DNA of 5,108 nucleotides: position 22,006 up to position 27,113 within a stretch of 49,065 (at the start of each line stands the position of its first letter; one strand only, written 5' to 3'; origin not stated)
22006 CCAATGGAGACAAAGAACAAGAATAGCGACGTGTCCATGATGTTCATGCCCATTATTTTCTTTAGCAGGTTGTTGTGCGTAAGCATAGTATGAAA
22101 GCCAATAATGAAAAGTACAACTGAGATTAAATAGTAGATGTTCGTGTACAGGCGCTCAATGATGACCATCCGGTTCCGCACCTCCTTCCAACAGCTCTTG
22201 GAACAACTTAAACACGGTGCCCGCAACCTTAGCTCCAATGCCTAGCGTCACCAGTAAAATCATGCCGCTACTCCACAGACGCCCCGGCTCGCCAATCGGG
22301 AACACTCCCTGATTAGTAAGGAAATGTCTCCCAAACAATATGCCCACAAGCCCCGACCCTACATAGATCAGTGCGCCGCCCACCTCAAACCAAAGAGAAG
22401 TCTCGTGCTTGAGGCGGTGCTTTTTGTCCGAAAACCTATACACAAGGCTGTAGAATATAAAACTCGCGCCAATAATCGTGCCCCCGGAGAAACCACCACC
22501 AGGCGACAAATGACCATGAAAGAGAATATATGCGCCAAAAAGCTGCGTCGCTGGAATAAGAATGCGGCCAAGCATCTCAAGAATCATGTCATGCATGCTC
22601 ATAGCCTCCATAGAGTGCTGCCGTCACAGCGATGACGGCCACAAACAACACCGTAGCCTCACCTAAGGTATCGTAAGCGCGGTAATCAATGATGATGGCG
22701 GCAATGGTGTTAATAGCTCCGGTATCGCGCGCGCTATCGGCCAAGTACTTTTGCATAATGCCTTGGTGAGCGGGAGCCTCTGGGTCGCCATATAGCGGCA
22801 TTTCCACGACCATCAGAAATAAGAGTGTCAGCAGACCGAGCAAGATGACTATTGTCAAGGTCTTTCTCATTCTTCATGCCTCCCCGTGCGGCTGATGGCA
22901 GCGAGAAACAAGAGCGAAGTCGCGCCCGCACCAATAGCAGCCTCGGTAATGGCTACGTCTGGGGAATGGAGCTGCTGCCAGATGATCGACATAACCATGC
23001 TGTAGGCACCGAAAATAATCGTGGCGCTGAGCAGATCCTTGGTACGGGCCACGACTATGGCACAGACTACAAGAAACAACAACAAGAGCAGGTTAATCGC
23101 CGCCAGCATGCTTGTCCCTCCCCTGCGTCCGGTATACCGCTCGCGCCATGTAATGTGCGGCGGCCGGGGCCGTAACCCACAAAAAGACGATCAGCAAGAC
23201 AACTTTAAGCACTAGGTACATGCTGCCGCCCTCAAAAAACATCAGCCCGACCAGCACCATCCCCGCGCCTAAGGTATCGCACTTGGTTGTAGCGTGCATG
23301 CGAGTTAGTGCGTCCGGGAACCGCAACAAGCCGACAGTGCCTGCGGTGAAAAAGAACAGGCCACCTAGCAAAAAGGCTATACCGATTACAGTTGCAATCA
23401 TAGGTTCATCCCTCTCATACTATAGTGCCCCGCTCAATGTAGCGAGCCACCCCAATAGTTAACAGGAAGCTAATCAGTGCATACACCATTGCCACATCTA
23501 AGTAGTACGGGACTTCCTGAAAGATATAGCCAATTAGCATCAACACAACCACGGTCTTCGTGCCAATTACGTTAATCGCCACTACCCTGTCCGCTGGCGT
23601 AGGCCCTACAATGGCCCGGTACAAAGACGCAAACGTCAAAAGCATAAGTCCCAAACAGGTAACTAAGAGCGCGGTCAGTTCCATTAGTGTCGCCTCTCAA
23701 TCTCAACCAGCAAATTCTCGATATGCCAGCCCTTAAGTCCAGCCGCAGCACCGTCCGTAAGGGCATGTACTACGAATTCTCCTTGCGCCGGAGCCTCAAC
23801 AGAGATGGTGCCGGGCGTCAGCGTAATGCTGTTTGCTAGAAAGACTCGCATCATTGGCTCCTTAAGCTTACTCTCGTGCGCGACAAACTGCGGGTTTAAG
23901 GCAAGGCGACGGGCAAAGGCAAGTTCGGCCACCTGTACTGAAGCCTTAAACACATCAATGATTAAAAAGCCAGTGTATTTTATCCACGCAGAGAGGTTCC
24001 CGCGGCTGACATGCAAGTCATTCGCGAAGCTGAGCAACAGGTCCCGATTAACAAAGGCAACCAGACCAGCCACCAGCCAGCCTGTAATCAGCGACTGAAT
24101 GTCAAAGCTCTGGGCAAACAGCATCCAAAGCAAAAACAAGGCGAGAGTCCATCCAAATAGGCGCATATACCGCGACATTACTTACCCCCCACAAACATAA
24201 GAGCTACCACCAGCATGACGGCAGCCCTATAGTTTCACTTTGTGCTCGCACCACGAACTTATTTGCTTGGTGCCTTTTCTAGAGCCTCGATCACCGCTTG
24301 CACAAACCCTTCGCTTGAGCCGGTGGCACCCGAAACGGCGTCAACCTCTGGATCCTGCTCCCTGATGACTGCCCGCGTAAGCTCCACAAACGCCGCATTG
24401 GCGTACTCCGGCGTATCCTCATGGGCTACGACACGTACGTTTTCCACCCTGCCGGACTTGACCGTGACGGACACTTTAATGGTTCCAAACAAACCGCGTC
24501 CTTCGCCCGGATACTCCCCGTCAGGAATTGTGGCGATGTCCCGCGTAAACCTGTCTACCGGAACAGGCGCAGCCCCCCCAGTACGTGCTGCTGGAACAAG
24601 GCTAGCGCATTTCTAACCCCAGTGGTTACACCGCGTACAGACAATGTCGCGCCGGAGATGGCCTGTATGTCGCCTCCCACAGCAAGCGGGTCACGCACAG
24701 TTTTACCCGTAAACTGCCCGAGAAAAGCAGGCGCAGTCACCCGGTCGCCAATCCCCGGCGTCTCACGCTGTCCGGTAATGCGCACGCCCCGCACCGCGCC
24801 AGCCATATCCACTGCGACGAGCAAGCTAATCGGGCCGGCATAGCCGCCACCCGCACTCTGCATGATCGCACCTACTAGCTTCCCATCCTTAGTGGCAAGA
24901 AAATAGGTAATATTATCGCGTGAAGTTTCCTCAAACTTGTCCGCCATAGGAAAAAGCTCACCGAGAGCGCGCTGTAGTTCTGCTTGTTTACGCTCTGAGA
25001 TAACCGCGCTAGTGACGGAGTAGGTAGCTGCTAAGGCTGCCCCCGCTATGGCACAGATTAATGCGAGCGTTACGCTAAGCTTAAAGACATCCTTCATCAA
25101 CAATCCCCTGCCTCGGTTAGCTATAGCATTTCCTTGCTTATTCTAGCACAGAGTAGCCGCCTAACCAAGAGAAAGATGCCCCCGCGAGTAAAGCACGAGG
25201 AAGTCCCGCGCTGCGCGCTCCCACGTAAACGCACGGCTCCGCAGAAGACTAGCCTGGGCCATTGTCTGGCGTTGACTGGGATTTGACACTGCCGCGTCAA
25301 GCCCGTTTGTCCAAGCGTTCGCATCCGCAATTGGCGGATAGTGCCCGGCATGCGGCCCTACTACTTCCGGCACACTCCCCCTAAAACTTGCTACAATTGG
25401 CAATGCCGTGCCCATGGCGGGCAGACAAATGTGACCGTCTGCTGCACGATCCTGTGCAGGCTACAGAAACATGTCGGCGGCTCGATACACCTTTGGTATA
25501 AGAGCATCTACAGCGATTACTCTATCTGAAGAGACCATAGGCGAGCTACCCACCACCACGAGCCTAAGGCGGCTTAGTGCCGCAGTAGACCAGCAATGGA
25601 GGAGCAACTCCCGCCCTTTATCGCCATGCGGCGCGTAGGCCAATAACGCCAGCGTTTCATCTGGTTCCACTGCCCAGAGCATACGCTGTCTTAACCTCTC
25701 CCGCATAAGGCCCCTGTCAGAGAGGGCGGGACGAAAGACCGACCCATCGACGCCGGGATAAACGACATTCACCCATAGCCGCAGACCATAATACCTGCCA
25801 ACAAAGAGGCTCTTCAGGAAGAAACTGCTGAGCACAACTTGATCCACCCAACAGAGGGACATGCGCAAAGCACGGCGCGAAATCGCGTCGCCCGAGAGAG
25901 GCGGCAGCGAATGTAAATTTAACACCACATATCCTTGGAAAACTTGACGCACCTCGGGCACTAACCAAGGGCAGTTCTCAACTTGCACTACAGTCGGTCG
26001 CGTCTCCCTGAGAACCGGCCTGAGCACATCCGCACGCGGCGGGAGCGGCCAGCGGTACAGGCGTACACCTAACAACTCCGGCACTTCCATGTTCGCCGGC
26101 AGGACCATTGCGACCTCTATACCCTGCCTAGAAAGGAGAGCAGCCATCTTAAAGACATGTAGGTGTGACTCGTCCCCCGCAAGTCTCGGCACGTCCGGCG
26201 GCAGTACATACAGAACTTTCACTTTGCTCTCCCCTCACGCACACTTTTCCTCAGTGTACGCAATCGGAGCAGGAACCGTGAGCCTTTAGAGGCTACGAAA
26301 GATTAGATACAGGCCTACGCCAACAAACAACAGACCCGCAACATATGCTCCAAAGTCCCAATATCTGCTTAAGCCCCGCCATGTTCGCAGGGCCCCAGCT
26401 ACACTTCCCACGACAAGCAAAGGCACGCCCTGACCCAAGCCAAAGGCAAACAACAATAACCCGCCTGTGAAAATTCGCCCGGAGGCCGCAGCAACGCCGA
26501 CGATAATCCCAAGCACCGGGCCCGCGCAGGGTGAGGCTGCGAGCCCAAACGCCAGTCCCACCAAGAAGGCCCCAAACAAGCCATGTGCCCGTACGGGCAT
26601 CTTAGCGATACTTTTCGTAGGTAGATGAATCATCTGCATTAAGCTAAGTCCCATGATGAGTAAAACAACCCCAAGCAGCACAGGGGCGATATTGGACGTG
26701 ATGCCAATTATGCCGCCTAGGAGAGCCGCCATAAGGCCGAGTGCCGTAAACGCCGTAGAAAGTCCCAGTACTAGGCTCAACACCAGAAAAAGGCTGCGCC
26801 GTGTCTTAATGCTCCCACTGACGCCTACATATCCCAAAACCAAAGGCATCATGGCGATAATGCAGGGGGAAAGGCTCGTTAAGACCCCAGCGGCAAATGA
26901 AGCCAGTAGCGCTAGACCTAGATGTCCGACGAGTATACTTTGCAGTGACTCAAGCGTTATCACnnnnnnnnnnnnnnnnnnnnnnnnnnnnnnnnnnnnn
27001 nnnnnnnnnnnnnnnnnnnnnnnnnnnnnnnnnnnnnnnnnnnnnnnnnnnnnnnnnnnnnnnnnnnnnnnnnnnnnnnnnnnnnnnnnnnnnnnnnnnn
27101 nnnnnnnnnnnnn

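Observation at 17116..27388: Flavinylation-motif FMN-binding protein heading an Mbh-order Mrp module with no hydrogenase or complex-I partner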

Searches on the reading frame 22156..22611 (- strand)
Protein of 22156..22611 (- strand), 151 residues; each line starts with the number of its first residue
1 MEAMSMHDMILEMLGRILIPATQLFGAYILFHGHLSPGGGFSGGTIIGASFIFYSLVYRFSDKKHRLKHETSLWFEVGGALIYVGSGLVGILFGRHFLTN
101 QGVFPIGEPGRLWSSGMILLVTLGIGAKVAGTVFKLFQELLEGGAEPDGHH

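Call 4: search_protein_families(library=pfam, proteins=[window:22156-22611:-], max_evalue=0.01)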
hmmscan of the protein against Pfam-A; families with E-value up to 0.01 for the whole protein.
window:22156-22611:- (151 aa): 1 family
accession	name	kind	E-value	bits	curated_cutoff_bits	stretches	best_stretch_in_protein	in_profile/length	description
PF04039.18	MnhB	-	1.7e-28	99.8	22.5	1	10-133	1-125/127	Domain related to MnhB subunit of Na+/H+ antiporter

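Call 73: search_protein_families(library=ncbifam, proteins=[window:22156-22611:-], max_evalue=0.00001)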
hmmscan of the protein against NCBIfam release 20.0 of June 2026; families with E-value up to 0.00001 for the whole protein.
window:22156-22611:- (151 aa): 15 families
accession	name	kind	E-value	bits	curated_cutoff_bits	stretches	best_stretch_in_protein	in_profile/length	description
NF006248.0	PRK08386.1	subfamily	3.2e-24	85.5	92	1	8-137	4-140/151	putative monovalent cation/H+ antiporter subunit B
NF009162.0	PRK12508.1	equivalog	3.6e-23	82.3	120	1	6-140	2-133/139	Na(+)/H(+) antiporter subunit B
NF009161.0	PRK12507.1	equivalog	4.3e-23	82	272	1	4-138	193-327/336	putative monovalent cation/H+ antiporter subunit B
NF009160.0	PRK12505.1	equivalog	2.2e-16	59.8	140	1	15-143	33-157/179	putative monovalent cation/H+ antiporter subunit B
NF009224.0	PRK12574.1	equivalog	2.5e-16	60.3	171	1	4-141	1-137/141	monovalent cation/H+ antiporter subunit B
NF009163.0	PRK12509.1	equivalog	3.1e-16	59.7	148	1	6-142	1-134/137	Na+/H+ antiporter subunit B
NF009217.0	PRK12567.1-1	equivalog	1e-15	57.9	268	1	8-137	99-228/238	putative monovalent cation/H+ antiporter subunit B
NF004924.0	PRK06281.1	equivalog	1.1e-14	54.6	137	1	24-103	18-97/154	putative monovalent cation/H+ antiporter subunit B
NF009223.0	PRK12573.1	subfamily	1.1e-13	51.5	152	1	5-102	2-98/140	Na(+)/H(+) antiporter subunit B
NF009288.0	PRK12648.1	equivalog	4.1e-13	48.3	1104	1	3-102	796-894/954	monovalent cation/H+ antiporter subunit A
NF006249.0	PRK08387.1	equivalog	3.9e-11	43.5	111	1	11-137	7-123/133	putative monovalent cation/H+ antiporter subunit B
NF009229.0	PRK12579.1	equivalog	3.1e-10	40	229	1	25-130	126-234/258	putative monovalent cation/H+ antiporter subunit B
NF009290.0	PRK12650.1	equivalog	4.9e-09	34.6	980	1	8-133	789-906/966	DUF4040 family protein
TIGR00943.1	2a6301s02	subfamily_domain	9.1e-09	35.9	139.75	1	30-104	2-76/107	cation/proton antiporter, MnhB/MrpB subunit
NF009284.0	PRK12644.1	equivalog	8.3e-08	30.7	962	1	7-100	815-907/975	Na+/H+ antiporter subunit A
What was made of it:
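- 22156..23109 (-): MnhB (22156-22611), MbhE-like (22589-22870) and MbhD-like (22867-23109). Together they correspond to the split MrpA C-terminal part plus MrpB (the 'BBB' arrangement). In NCBIfam they align to C-terminal parts of the MrpA models (call 73).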

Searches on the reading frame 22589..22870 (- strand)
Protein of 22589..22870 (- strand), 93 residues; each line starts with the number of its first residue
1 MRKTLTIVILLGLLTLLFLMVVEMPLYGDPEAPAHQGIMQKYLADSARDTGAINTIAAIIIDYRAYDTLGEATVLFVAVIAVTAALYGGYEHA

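Call 4: search_protein_families(library=pfam, proteins=[window:22589-22870:-], max_evalue=0.01)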
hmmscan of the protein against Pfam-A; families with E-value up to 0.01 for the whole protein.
window:22589-22870:- (93 aa): 1 family
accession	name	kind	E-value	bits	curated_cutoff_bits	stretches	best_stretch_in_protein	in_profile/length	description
PF20501.3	MbhE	-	2.5e-09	37.5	27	1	32-86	27-81/98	MBH, subunit E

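Call 73: search_protein_families(library=ncbifam, proteins=[window:22589-22870:-], max_evalue=0.00001)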
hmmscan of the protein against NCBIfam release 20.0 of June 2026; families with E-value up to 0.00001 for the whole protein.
window:22589-22870:- (93 aa): 10 families
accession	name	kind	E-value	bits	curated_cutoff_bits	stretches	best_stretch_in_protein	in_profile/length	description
NF009159.0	PRK12504.1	equivalog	6.4e-20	71.8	141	1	5-86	91-172/178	DUF4040 domain-containing protein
NF009161.0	PRK12507.1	equivalog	8.3e-20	71.2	272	1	6-84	95-173/336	putative monovalent cation/H+ antiporter subunit B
NF009217.0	PRK12567.1-1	equivalog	1.4e-12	47.6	268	1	29-87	28-86/238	putative monovalent cation/H+ antiporter subunit B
NF009290.0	PRK12650.1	equivalog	5.3e-11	41.2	980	1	4-86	688-763/966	DUF4040 family protein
NF009288.0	PRK12648.1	equivalog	2.3e-09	35.9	1104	1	33-86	720-773/954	monovalent cation/H+ antiporter subunit A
NF009287.0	PRK12647.1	equivalog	8e-09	34.6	937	1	12-86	692-759/773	putative monovalent cation/H+ antiporter subunit A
NF009284.0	PRK12644.1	equivalog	2.7e-08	32.4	962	1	30-87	705-762/975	Na+/H+ antiporter subunit A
NF009229.0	PRK12579.1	equivalog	1.2e-06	28.2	229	1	52-87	43-77/258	putative monovalent cation/H+ antiporter subunit B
NF009289.0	PRK12649.1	equivalog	2.5e-06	26.2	1117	1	37-84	733-780/789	putative monovalent cation/H+ antiporter subunit A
NF009285.0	PRK12645.1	equivalog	9.1e-06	24.2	1028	0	32-84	736-788/804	Na+/H+ antiporter subunit A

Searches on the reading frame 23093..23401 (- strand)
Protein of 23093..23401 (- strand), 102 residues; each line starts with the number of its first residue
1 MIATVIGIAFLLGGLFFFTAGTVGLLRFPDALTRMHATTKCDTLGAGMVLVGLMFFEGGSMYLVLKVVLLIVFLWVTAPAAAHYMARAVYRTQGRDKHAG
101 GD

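Call 4: search_protein_families(library=pfam, proteins=[window:23093-23401:-], max_evalue=0.01)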
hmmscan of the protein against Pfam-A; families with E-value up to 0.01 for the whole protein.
window:23093-23401:- (102 aa): 1 family
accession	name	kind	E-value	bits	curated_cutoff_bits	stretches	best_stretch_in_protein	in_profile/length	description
PF03334.19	PhaG_MnhG_YufB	-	2.3e-28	98.7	23.4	1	10-90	1-80/80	Na+/H+ antiporter subunit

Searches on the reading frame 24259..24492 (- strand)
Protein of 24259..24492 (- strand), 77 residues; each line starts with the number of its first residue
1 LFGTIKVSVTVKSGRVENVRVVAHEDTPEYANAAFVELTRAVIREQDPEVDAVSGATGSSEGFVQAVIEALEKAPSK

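Call 5: search_protein_families(library=pfam, proteins=[window:24259-24492:-], max_evalue=0.01)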
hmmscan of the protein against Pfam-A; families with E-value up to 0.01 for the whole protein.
window:24259-24492:- (77 aa): 1 family
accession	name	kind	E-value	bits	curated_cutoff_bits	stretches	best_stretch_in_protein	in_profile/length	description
PF04205.19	FMN_bind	-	1.2e-16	61.5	22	1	3-72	4-77/77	FMN-binding domain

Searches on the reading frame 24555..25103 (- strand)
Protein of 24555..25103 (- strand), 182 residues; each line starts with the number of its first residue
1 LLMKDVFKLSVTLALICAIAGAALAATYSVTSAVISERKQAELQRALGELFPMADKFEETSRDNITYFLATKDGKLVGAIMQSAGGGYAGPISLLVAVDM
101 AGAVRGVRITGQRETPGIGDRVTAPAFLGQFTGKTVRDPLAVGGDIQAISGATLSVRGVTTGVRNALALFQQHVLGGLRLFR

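Call 5: search_protein_families(library=pfam, proteins=[window:24555-25103:-], max_evalue=0.01)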
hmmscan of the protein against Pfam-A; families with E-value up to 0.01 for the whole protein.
window:24555-25103:- (182 aa): 1 family
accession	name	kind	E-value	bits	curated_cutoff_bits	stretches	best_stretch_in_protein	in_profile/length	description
PF04205.19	FMN_bind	-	1.5e-17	64.4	22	1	87-167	1-76/77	FMN-binding domain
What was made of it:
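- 24259..25097 (-): RnfG-like membrane-anchored protein with two FMN_bind domains. It is frameshifted in this contig at the G7 run 24572-24578. Pfam FMN_bind x2 (call 5).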

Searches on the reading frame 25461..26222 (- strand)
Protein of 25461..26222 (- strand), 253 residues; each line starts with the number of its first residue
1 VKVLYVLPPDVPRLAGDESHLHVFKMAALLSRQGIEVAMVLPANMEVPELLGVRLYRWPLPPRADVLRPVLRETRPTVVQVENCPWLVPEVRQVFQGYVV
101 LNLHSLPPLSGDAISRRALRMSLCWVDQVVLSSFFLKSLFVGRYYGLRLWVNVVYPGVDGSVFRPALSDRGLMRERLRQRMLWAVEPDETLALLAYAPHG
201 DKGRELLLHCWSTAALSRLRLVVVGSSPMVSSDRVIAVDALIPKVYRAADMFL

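Call 5: search_protein_families(library=pfam, proteins=[window:25461-26222:-], max_evalue=0.01)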
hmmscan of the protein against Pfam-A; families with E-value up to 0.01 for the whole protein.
window:25461-26222:- (253 aa): 1 family
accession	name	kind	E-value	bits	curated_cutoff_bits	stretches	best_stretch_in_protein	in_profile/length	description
PF13439.12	Glyco_transf_4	-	7.3e-05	23.3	28.5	1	22-159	7-167/170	Glycosyltransferase Family 4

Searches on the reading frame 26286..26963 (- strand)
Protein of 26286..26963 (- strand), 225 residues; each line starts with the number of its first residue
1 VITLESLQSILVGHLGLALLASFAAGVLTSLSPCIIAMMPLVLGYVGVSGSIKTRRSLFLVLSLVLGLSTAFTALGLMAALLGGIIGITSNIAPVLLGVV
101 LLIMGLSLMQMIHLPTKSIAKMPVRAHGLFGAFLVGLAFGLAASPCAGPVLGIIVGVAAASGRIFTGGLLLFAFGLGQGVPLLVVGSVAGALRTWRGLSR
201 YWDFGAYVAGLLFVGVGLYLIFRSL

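Call 5: search_protein_families(library=pfam, proteins=[window:26286-26963:-], max_evalue=0.01)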
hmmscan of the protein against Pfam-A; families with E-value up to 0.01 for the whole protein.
window:26286-26963:- (225 aa): 2 families
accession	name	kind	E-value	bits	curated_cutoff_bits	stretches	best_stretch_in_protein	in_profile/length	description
PF02683.22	DsbD_TM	-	1.8e-23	83.5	27.1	1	17-222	3-216/219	Cytochrome C biogenesis protein transmembrane domain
PF13386.12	DsbD_2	-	6.5e-13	49.5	24.9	1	23-218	3-198/199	Cytochrome C biogenesis protein transmembrane region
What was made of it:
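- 26286..26963 (-): CcdA/DsbD-type thiol-disulfide membrane transporter, in the upstream transcription unit. Pfam DsbD_TM E 1.8e-23 (call 5).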

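Call 73: search_protein_families(library=ncbifam, proteins=[window:26286-26963:-], max_evalue=0.00001)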
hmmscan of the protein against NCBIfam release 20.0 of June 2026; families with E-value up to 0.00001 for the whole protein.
window:26286-26963:- (225 aa): 3 families
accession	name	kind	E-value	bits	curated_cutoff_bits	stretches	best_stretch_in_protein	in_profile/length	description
NF045694.1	seleno_TsoB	exception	7.8e-19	67.2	805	1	17-195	183-365/572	rhodanese/DsbD fusion-like selenoprotein TsoB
NF001419.0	PRK00293.1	subfamily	3.7e-18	65.4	330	1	15-192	168-355/574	protein-disulfide reductase DsbD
NF040495.1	tranport_ArsG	equivalog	1.7e-12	47.2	200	1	17-223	5-223/225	aromatic aminobenezylarsenical efflux permease ArsG family transporter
